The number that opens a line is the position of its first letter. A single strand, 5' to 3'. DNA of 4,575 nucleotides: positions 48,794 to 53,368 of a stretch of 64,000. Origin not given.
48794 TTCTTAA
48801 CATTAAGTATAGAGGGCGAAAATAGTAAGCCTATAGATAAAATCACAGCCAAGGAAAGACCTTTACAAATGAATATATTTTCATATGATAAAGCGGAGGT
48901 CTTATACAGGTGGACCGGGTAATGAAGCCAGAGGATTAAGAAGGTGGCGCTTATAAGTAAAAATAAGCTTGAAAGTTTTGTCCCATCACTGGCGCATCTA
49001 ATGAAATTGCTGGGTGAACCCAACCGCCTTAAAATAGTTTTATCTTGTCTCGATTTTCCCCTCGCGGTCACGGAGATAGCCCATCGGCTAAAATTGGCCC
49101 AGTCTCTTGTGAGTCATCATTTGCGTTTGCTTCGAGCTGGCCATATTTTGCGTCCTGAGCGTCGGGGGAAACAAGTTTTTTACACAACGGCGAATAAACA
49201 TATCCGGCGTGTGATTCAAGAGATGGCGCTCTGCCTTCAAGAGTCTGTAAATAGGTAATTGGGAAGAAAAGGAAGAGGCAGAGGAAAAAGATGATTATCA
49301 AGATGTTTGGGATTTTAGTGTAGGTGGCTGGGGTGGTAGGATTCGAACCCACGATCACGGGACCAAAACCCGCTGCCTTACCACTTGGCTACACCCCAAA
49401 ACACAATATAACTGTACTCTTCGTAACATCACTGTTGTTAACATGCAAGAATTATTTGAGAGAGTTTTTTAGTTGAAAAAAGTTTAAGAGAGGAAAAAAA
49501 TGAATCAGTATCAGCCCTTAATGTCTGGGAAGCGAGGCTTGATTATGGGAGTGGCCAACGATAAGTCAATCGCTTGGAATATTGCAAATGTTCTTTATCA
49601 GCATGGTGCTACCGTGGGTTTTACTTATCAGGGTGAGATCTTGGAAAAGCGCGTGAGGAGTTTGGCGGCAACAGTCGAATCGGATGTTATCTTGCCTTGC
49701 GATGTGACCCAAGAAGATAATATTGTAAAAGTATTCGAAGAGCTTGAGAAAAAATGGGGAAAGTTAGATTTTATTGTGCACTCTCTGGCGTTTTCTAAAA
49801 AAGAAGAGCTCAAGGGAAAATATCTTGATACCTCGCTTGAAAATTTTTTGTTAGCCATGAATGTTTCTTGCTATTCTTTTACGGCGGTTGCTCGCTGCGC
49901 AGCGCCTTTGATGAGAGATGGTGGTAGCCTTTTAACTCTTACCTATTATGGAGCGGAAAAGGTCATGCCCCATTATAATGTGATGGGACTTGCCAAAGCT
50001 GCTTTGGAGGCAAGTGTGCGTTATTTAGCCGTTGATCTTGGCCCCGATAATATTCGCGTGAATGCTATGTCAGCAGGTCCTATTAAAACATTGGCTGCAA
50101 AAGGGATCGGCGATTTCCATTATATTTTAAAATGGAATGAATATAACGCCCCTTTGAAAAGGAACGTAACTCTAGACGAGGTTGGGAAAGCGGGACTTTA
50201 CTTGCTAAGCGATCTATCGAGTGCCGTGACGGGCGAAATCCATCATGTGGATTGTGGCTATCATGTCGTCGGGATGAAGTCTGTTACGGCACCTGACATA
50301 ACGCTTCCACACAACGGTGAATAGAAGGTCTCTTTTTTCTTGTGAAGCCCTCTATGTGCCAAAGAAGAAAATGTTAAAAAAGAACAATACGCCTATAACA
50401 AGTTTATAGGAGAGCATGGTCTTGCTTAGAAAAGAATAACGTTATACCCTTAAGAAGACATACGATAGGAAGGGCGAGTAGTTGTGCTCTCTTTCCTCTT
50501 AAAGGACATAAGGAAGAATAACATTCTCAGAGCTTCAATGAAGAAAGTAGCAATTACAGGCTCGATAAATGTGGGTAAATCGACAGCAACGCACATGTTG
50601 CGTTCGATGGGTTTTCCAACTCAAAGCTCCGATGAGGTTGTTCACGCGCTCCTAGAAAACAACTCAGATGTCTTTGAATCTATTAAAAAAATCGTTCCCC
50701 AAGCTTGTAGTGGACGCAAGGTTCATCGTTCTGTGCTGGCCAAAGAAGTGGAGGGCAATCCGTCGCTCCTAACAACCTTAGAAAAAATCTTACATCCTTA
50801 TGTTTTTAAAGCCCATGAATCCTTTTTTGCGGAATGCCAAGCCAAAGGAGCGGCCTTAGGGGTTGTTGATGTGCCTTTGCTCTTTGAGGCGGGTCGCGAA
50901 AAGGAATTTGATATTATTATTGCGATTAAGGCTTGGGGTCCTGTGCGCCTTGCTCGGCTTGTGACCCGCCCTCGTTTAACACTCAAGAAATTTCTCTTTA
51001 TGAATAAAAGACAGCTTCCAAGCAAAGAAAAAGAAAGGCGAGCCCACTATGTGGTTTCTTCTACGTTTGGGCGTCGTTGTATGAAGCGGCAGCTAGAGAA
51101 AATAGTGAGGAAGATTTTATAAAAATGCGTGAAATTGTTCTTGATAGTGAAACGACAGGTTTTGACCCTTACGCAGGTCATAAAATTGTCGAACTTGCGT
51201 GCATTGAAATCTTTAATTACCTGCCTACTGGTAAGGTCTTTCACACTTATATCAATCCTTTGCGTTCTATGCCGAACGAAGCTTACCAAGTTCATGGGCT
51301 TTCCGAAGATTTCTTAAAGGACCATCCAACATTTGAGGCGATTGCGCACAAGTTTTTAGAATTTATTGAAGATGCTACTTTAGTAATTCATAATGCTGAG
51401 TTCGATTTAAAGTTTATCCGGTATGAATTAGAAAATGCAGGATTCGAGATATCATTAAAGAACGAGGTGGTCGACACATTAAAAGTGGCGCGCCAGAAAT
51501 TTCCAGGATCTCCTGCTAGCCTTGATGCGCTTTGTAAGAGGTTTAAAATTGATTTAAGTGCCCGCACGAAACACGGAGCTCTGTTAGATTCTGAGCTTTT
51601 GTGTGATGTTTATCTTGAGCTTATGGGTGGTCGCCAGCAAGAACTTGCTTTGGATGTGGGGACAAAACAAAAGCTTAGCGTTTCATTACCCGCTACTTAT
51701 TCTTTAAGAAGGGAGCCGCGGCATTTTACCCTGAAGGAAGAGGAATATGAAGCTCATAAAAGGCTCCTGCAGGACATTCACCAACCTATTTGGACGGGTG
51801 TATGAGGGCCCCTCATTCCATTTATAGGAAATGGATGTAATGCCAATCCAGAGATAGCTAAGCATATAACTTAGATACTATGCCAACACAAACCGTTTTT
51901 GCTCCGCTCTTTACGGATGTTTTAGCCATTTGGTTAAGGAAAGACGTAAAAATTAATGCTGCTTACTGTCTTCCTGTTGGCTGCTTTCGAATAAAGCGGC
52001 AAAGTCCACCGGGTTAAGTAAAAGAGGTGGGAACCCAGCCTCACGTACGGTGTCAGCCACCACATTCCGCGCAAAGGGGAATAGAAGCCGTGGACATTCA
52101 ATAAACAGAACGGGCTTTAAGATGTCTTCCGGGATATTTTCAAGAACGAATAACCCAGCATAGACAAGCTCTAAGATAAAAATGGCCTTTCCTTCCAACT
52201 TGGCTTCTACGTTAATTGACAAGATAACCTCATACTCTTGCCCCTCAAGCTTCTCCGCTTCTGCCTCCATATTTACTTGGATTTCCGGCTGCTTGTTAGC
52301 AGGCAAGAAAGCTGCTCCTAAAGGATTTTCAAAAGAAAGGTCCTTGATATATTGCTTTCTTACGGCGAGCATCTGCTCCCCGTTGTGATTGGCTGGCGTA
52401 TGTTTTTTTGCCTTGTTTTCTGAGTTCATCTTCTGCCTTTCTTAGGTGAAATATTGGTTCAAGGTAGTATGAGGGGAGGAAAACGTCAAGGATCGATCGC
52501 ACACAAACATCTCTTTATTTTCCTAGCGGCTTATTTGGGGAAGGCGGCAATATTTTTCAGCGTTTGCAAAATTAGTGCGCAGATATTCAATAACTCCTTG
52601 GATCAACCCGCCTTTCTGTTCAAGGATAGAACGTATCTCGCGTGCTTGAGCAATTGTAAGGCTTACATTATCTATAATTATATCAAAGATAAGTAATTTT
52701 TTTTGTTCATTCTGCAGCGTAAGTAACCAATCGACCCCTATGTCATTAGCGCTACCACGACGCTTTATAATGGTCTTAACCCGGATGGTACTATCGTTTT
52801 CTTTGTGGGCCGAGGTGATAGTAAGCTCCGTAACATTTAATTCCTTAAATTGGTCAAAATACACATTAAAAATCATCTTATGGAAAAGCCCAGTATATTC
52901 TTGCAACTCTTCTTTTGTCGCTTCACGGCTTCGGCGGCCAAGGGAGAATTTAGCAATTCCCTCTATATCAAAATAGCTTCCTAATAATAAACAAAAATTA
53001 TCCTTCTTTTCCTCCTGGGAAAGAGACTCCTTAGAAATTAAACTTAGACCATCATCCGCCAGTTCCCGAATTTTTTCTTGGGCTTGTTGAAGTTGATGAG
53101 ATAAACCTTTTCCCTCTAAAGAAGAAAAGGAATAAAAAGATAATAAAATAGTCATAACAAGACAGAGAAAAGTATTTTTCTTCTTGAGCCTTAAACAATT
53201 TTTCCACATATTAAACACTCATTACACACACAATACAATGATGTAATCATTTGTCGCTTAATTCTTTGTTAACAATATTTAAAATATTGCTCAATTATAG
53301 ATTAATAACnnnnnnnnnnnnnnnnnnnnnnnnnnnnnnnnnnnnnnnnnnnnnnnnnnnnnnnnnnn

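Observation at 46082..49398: tRNA-Gln-adjacent cluster of secreted effector-like genes with an ArsR regulator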

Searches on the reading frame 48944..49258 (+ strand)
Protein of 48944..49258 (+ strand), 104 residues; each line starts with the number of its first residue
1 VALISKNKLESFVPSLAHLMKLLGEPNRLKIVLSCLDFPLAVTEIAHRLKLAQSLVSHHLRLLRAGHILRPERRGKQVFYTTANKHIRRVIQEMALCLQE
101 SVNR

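Call 5: search_protein_families(library=pfam, proteins=[window:48944-49258:+], max_evalue=1)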
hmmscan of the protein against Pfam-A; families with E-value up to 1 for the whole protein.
window:48944-49258:+ (104 aa): 8 families
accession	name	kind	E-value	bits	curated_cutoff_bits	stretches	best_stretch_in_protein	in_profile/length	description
PF01022.26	HTH_5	-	3.4e-09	36.9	22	1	26-64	2-40/47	Bacterial regulatory protein, arsR family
PF12840.13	HTH_20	-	0.00045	20.6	27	1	23-70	1-49/51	Helix-turn-helix domain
PF24266.1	HTH_HVO_0163_N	-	0.0072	16.8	31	1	44-86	21-64/70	HVO_0163, N-terminal HTH domain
PF09339.16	HTH_IclR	-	0.034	14.3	22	1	38-64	17-43/52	IclR helix-turn-helix domain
PF13412.12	HTH_24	-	0.043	13.8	21.9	1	42-64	20-42/48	Winged helix-turn-helix DNA-binding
PF13545.12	HTH_Crp_2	-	0.062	13.7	27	1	35-74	18-56/70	Crp-like helix-turn-helix domain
PF08100.18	Dimerisation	-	0.11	12.7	25.6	1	37-82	38-83/93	O-methyltransferase dimerisation domain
PF24033.1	DUF7342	-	0.24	11.8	31.6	1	27-86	5-64/150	Family of unknown function (DUF7342)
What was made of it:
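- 48944..49258 (+): ArsR/SmtB-family winged-helix regulator (104 aa, GTG start), divergent from the Cys-rich gene and convergent with tRNA-Gln. HTH_5 3.4e-9 (call 5).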

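Call 18: list_cluster_members(proteins=[P0001, P0002, window:48944-49258:+, window:45064-45924:+, window:49500-50324:+])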
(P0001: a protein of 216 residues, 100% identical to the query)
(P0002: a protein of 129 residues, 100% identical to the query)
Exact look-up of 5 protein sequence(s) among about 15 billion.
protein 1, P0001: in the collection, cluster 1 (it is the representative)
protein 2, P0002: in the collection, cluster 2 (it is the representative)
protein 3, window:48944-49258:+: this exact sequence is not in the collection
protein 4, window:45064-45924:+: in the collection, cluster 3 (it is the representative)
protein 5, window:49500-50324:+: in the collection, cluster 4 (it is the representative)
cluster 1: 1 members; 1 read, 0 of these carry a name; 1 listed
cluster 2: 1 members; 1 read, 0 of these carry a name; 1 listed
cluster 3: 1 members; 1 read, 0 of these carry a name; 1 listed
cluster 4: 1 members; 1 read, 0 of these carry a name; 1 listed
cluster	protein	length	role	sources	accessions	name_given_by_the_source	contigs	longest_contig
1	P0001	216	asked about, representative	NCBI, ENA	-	-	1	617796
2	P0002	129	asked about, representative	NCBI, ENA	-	-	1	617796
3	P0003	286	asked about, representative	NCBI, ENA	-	-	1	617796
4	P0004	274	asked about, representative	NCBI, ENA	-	-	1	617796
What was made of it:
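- On tRNA-integrated genomic island: ParB and FabI are singletons at 90% identity (call 18).
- An isolated lineage: housekeeping ParB and FabI are also singletons at 90% identity (call 18).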

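Call 20: search_protein_families(library=ncbifam, proteins=[window:48944-49258:+], max_evalue=0.01)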
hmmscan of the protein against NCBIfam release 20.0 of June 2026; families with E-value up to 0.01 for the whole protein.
window:48944-49258:+ (104 aa): 9 families
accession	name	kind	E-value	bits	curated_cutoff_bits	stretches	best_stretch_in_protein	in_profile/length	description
NF033788.1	HTH_metalloreg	subfamily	3.9e-19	68.2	55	1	17-90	2-76/77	metalloregulator ArsR/SmtB family transcription factor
NF045707.1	Dbac_1936_reg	equivalog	1.7e-15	56.8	115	1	15-98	6-89/99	ArsR/SmtB-type metalloregulator TsoR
NF047906.1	CdPbTransRegCmtR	equivalog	4.8e-12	45.7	150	1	14-94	9-89/104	Cd(II)/Pb(II)-sensing metalloregulatory transcriptional regulator CmtR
NF040642.1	sulf_sens_BigR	equivalog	1.3e-11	44.4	155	1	15-92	9-86/95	sulfite-sensing transcriptional repressor BigR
NF052532.1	TransRegPagRBaca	equivalog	3.3e-10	39.9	170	1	16-92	17-93/99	transcriptional repressor PagR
NF033789.1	repress_SdpR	subfamily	7.5e-10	38.6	100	1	20-90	2-72/79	autorepressor SdpR family transcription factor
NF041413.1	ArsR_Rv2640c_fam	equivalog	2.3e-09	37.7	155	1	16-89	32-108/118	Rv2640c family ArsR-like transcriptional regulator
NF007528.0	PRK10141.1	subfamily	4.4e-08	33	97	1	18-102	8-96/117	metalloregulator ArsR/SmtB family transcription factor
NF053602.1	Phr_regulator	exception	0.00042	19.9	320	1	16-68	2-55/191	heat shock transcription regulator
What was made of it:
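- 48944..49258 (+): NF033788, 68.2 bits against a cut-off of 55 (call 20).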

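Call 23: search_solved_structures(query=window:48944-49258:+, show_alignments=4, max_evalue=0.0001)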
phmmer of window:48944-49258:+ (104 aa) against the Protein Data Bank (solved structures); distinct sequences matched with E-value up to 0.0001: 22.
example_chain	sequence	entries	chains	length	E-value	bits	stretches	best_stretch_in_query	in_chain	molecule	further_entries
4ggg_A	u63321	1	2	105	2.9e-11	46.9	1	16-93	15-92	Repressor protein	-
6cda_A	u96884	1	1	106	5.5e-11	46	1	16-93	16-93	ArsR family transcriptional regulator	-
1r1u_A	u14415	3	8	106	1.1e-10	45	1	16-93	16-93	repressor protein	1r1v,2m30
2kjb_A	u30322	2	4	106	1.1e-10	45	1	16-93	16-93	CzrA protein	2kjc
6cdb_A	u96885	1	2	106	1.6e-10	44.5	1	16-93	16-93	ArsR family transcriptional regulator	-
2lkp_A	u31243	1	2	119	1.2e-09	41.6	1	15-94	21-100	HTH-type transcriptional regulator NmtR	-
4k2e_A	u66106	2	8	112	1.5e-09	41.4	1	15-93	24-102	Transcriptional activator HlyU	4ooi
1r22_A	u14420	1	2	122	3.6e-09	40.1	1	13-101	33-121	Transcriptional repressor smtB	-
8qkf_A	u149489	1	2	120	5.4e-09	39.6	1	15-93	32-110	ArsR family transcriptional regulator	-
2zkz_A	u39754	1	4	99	9.6e-09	38.8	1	14-92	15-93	Transcriptional repressor pagR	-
1r1t_A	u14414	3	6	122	9.9e-09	38.7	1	13-99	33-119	Transcriptional repressor smtB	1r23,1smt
1u2w_A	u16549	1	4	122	2.9e-08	37.2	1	14-97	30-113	Cadmium efflux system accessory protein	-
2jsc_A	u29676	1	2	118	4.9e-08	36.5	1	14-95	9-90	Transcriptional regulator Rv1994c/MT2050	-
3pqj_A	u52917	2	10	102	5.6e-07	33.1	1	7-94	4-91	Biofilm growth-associated repressor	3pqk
13ct_A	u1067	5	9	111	6.7e-07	32.9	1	13-93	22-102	Transcriptional regulator, ArsR family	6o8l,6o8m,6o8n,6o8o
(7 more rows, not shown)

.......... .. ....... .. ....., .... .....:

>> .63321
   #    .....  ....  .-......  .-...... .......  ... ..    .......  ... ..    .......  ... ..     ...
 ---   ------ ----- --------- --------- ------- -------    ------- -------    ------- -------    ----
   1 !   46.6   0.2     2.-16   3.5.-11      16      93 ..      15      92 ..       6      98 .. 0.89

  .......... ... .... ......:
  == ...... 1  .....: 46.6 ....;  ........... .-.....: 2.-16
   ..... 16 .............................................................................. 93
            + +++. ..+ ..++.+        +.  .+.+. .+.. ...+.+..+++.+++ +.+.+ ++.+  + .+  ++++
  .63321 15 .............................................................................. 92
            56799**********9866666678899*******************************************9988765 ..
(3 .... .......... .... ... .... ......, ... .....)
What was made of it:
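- On ArsR/SmtB transcription factors: CzrA 2.9e-11 (call 23).
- The closest solved relative is the zinc sensor CzrA (call 23).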

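Call 48: search_protein_families(library=phrogs, proteins=[window:48944-49258:+], max_evalue=0.01)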
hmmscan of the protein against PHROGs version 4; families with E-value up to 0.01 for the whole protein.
window:48944-49258:+ (104 aa): 1 family
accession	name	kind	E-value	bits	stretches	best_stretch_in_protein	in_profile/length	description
phrog_1033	-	DNA, RNA and nucleotide metabolism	0.0002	22.3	1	28-95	141-207/334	ParB-like partition protein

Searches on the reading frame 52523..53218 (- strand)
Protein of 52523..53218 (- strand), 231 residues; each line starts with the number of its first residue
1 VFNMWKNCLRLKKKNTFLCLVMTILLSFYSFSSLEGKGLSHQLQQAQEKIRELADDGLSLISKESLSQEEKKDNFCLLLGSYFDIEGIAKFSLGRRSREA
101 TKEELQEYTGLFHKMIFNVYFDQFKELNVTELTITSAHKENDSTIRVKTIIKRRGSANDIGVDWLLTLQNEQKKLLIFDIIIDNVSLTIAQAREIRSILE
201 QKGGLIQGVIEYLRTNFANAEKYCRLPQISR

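Call 20: search_protein_families(library=ncbifam, proteins=[window:52523-53218:-], max_evalue=0.01)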
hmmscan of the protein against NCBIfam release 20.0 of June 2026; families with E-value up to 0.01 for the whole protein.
window:52523-53218:- (231 aa): 2 families
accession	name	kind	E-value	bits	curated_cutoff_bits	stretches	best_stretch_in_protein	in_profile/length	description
TIGR03481.1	HpnM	hypoth_equivalog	1.1e-11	44.4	160.1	1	65-220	48-198/200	hopanoid biosynthesis associated membrane protein HpnM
NF011697.0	PRK15117.1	equivalog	0.00012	21.9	195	1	82-214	67-198/211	phospholipid-binding protein MlaC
